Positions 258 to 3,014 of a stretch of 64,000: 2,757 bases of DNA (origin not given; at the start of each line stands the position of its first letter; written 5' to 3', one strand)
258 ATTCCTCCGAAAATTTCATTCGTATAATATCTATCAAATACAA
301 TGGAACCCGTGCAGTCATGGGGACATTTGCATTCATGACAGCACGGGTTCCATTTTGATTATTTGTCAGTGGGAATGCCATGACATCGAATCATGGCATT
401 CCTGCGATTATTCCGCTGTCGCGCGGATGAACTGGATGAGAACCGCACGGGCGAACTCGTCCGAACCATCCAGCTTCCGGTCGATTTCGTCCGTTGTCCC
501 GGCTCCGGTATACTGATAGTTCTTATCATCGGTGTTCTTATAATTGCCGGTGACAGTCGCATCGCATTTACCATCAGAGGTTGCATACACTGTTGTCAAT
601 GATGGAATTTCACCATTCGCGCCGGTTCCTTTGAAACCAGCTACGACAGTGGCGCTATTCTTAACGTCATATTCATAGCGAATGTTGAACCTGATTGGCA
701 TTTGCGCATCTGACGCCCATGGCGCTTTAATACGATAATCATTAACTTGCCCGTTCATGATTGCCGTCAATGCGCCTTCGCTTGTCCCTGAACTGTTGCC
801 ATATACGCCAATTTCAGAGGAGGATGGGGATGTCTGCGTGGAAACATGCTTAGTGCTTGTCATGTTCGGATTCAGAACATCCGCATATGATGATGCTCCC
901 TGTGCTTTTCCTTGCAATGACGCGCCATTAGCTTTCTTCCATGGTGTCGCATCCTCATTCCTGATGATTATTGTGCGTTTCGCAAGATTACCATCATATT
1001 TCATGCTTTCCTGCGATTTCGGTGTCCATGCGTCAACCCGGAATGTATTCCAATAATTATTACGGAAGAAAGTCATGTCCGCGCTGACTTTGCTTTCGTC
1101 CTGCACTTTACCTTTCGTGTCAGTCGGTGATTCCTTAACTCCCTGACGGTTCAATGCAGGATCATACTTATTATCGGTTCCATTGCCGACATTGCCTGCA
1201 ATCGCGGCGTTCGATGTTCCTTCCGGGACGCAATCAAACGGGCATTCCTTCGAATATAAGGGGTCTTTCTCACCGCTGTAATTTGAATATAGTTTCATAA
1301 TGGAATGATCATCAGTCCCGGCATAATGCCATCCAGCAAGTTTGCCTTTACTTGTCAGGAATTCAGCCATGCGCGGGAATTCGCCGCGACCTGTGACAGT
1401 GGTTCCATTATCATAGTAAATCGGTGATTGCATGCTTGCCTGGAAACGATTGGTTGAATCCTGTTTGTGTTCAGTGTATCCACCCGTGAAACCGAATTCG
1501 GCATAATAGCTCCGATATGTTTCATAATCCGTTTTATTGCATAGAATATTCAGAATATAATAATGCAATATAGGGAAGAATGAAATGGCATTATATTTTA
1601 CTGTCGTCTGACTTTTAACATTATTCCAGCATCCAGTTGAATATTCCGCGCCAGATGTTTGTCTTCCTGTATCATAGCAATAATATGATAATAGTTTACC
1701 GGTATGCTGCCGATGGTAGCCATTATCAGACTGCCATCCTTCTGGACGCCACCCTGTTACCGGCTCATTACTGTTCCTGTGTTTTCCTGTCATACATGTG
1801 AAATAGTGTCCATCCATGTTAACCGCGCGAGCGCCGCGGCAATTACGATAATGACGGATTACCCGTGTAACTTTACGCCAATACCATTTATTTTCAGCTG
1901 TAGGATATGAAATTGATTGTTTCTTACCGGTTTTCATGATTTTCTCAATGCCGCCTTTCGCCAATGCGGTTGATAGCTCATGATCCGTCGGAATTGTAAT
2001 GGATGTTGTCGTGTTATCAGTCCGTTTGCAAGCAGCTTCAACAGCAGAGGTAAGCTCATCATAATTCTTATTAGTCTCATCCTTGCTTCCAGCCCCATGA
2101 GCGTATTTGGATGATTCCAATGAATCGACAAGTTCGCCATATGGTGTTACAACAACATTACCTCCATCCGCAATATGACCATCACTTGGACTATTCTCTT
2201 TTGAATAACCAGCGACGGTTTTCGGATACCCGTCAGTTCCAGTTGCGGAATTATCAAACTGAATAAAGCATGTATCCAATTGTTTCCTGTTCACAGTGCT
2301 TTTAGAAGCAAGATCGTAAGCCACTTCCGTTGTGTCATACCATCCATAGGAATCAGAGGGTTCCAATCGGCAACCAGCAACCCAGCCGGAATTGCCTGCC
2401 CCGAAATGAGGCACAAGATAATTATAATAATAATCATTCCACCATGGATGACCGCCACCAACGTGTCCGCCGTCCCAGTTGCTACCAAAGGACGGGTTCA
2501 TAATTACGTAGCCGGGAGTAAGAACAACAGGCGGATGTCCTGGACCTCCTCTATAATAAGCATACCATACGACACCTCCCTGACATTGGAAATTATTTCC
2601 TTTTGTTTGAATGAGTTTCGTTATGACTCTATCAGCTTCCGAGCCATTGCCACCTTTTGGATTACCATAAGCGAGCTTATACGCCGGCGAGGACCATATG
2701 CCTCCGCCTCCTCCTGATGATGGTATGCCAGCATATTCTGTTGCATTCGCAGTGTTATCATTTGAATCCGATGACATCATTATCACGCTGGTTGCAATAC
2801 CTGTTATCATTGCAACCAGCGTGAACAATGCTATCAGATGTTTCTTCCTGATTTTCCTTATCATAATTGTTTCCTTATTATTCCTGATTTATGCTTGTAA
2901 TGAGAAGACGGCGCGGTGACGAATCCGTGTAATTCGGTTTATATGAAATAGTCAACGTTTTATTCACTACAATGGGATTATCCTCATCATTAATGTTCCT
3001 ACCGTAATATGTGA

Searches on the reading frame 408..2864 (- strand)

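Call 46: search_protein_families(library=pfam, alignment_id=A2, max_evalue=0.001)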
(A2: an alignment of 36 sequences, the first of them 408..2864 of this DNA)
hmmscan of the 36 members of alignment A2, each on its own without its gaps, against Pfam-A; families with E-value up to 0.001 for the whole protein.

A. member 1, window:408-2864:- (818 aa): 0 families

B. families by the number of members that match (of 36 scanned): 42 families (the first 25 are shown)
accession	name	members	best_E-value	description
PF00270.35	DEAD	2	5.8e-17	DEAD/DEAH box helicase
PF13604.12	AAA_30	2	3.7e-11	AAA domain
PF07728.20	AAA_5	2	4.6e-07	AAA domain (dynein-related subfamily)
PF13191.12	AAA_16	2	8.8e-07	AAA ATPase domain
PF05816.16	TelA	1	1.4e-65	Toxic anion resistance protein (TelA)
PF03747.19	ADP_ribosyl_GH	1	2.9e-51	ADP-ribosylglycohydrolase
PF02882.25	THF_DHG_CYH_C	1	2.6e-50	Tetrahydrofolate dehydrogenase/cyclohydrolase, NAD(P)-binding domain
PF07724.20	AAA_2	1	9.4e-49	AAA domain (Cdc48 subfamily)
PF01145.31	Band_7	1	9.5e-36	SPFH domain / Band 7 family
PF00763.28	THF_DHG_CYH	1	2.9e-30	Tetrahydrofolate dehydrogenase/cyclohydrolase, catalytic domain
PF13242.12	Hydrolase_like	1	1.5e-25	HAD-hyrolase-like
PF05970.20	PIF1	1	8.5e-25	PIF1-like helicase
PF02368.24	Big_2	1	1.4e-22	Bacterial Ig-like domain (group 2)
PF00535.33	Glycos_transf_2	1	9e-20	Glycosyl transferase family 2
PF02517.21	Rce1-like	1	6.6e-16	Type II CAAX prenyl endopeptidase Rce1-like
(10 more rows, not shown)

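Call 47: search_protein_families(library=phrogs, alignment_id=A2, max_evalue=0.001)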
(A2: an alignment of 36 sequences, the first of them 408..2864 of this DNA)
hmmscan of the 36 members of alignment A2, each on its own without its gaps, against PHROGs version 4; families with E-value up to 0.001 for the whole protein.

A. member 1, window:408-2864:- (818 aa): 0 families

B. families by the number of members that match (of 36 scanned): 46 families (the first 25 are shown)
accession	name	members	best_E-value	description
phrog_1035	-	2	0.00029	endonuclease VII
phrog_4871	-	1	5.2e-101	ATP-dependent protease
phrog_34613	-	1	3.6e-92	-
phrog_7320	-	1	8.8e-73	tetrahydrofolate dehydrogenase and cyclohydrolase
phrog_325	-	1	1.8e-63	Dda-like helicase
phrog_6572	-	1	2.3e-54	ADP-ribosylglycohydrolase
phrog_200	-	1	3.3e-32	lipoprotein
phrog_215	-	1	6e-27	structural protein with Ig domain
phrog_30356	-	1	1.3e-23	helicase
phrog_16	-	1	2.1e-22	DNA helicase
phrog_841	-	1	2.1e-22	GtrB-like O-antigen conversion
phrog_4412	-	1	3.3e-22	exonuclease V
phrog_10059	-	1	4.9e-19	-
phrog_341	-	1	1.8e-12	major tail protein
phrog_22100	-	1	3.8e-12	-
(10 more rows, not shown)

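Call 88: search_protein_families(library=pfam, proteins=[window:408-2864:-], max_evalue=0.001)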
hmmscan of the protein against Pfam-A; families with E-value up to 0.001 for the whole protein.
window:408-2864:- (818 aa): 0 families
